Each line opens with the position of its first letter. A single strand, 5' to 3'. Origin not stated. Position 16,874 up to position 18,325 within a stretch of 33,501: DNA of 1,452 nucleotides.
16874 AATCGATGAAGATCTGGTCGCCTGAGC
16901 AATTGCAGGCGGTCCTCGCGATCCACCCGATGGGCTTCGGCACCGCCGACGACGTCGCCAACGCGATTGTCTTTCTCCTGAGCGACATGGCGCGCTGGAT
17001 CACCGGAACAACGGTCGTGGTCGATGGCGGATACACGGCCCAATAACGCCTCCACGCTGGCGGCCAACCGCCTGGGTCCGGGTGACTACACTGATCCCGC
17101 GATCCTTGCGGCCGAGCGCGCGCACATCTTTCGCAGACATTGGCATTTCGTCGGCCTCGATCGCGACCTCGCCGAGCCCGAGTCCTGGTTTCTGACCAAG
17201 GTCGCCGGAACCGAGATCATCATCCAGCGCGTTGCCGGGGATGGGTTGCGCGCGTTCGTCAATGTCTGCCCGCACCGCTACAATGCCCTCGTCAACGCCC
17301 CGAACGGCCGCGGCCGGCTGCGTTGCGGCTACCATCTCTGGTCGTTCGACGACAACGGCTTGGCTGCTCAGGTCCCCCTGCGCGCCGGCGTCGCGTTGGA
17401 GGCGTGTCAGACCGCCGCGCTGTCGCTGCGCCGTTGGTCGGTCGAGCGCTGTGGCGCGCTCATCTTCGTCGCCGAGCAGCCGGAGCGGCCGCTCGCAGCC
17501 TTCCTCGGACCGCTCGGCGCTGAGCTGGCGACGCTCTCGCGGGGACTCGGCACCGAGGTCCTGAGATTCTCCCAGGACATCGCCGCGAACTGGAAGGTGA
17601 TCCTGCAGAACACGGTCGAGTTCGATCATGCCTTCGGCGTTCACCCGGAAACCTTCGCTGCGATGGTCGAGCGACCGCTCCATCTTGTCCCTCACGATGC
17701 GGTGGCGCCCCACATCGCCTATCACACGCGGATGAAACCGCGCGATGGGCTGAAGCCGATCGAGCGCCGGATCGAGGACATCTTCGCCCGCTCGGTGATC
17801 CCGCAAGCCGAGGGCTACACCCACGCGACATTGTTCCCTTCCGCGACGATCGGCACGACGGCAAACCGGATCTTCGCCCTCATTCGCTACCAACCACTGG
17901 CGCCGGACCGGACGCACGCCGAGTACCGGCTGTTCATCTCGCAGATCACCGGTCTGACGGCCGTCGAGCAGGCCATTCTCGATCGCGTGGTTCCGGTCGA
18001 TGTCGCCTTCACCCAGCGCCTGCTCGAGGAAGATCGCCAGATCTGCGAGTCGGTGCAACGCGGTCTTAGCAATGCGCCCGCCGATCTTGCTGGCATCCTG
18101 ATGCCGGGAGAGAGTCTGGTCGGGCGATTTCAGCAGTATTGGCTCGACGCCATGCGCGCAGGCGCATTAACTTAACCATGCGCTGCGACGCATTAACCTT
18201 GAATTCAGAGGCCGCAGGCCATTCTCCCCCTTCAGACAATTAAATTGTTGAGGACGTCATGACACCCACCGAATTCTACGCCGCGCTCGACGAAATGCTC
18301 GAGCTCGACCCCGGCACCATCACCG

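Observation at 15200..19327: Minimal acyl-ACP factory that should stall at a 3-hydroxyacyl thioester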

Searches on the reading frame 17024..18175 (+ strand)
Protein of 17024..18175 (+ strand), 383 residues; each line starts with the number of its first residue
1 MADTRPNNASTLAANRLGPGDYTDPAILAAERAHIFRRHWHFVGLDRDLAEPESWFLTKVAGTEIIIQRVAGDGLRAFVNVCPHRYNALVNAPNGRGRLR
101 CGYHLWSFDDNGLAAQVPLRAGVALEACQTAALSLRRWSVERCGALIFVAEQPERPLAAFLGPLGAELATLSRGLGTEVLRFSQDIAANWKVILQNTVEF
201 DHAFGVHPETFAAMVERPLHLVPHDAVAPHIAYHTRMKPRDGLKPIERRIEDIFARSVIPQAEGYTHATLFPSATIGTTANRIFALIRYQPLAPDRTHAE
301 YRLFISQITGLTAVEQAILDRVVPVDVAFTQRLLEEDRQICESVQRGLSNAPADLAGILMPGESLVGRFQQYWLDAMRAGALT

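Call 4: search_protein_families(library=pfam, proteins=[window:17024-18175:+], max_evalue=0.01)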
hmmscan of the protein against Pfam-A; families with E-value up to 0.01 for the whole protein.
window:17024-18175:+ (383 aa): 3 families
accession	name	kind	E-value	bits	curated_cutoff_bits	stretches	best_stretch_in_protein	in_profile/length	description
PF00848.25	Ring_hydroxyl_A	-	4e-18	66.5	24.9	1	179-378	7-207/208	Ring hydroxylating alpha subunit (catalytic domain)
PF00355.32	Rieske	-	1.9e-11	44.1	20.3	1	39-121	1-82/88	Rieske [2Fe-2S] domain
PF19112.6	VanA_C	-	0.007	17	23.5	0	186-348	1-162/193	Vanillate O-demethylase oxygenase C-terminal domain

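Call 5: search_protein_families(library=ncbifam, proteins=[window:17024-18175:+], max_evalue=0.01)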
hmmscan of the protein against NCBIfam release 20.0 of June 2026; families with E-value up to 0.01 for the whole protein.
window:17024-18175:+ (383 aa): 6 families
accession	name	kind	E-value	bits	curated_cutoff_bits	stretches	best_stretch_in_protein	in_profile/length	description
NF058607.1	GlBtMonoOxGbcA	equivalog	1.7e-19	69.5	670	1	22-216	38-231/420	glycine betaine monooxygenase oxygenase subunit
NF041684.1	ant_diox_AndAc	equivalog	1.3e-15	56.9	750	1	22-205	28-220/418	anthranilate 1,2-dioxygenase large subunit AndAc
NF042946.1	3PPDioc_HcaE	equivalog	9.2e-15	54.6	830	1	16-194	15-200/450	3-phenylpropionate/cinnamic acid dioxygenase subunit alpha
TIGR03229.1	benzo_1_2_benA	equivalog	1.8e-11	43.6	780.95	1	21-210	20-218/433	benzoate 1,2-dioxygenase large subunit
TIGR03228.1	anthran_1_2_A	equivalog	1.4e-10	40.5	671.9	1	16-213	15-219/438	anthranilate 1,2-dioxygenase large subunit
NF052579.1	BetMthstMoxSdmAMthl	equivalog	4.9e-09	35.6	600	1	39-239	17-209/351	4beta-methylsterol monooxygenase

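Call 27: search_solved_structures(query=window:17024-18175:+, max_evalue=0.001, show_alignments=1)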
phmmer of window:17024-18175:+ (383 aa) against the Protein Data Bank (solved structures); distinct sequences matched with E-value up to 0.001: 47.
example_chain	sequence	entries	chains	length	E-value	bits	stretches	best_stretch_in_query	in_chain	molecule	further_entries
9o71_A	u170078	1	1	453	1.4e-19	73.6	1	16-207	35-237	Phenylpropionate dioxygenase-like ring-hydroxylating dioxygenase large terminal subunit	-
7yls_B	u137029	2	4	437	2e-19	73.1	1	16-207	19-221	Rieske (2Fe-2S) domain protein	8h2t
6y9c_A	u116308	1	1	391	1.6e-18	70.1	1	22-214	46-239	Carnitine monooxygenase oxygenase subunit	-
6y8j_A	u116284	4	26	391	5.7e-18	68.3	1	22-214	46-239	Carnitine monooxygenase oxygenase subunit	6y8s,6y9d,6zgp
2gbw_A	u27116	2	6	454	2.2e-16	63.1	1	23-201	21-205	Biphenyl 2,3-Dioxygenase Alpha Subunit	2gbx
2ckf_A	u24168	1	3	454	1.8e-15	60.1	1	27-204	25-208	RING-HYDROXYLATING DIOXYGENASE ALPHA SUBUNIT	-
2bmo_A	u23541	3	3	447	2.9e-15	59.4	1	26-201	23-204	OXYGENASE-ALPHA NBDO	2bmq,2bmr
2hmj_A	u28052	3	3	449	3.5e-15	59.1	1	25-200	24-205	Naphthalene 1,2-dioxygenase alpha subunit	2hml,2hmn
4hjl_A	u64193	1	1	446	3.5e-15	59.1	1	25-200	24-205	Naphthalene 1,2-dioxygenase subunit alpha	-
1eg9_A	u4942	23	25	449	3.6e-15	59.1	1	25-200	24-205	PROTEIN (NAPHTHALENE 1,2-DIOXYGENASE ALPHA SUBUNIT) | NAPHTHALENE 1,2-DIOXYGENASE | NAPHTHALENE 1,2-DIOXYGENASE ALPHA SUBUNIT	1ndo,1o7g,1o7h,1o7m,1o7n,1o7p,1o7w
5xbp_A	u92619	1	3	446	2.4e-14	56.4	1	24-199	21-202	3NT oxygenase alpha subunit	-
3n0q_A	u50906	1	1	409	4.8e-14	55.4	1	12-211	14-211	Putative aromatic-ring hydroxylating dioxygenase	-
9vdb_A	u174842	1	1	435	5.8e-14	55.1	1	20-215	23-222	Ring hydroxylating dioxygenase, alpha subunit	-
7vju_A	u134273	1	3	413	5.3e-13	51.9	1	16-208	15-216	Rieske (2Fe-2S) domain protein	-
8k0a_A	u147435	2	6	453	8e-13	51.4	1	15-193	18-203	3-phenylpropionate/cinnamic acid dioxygenase subunit alpha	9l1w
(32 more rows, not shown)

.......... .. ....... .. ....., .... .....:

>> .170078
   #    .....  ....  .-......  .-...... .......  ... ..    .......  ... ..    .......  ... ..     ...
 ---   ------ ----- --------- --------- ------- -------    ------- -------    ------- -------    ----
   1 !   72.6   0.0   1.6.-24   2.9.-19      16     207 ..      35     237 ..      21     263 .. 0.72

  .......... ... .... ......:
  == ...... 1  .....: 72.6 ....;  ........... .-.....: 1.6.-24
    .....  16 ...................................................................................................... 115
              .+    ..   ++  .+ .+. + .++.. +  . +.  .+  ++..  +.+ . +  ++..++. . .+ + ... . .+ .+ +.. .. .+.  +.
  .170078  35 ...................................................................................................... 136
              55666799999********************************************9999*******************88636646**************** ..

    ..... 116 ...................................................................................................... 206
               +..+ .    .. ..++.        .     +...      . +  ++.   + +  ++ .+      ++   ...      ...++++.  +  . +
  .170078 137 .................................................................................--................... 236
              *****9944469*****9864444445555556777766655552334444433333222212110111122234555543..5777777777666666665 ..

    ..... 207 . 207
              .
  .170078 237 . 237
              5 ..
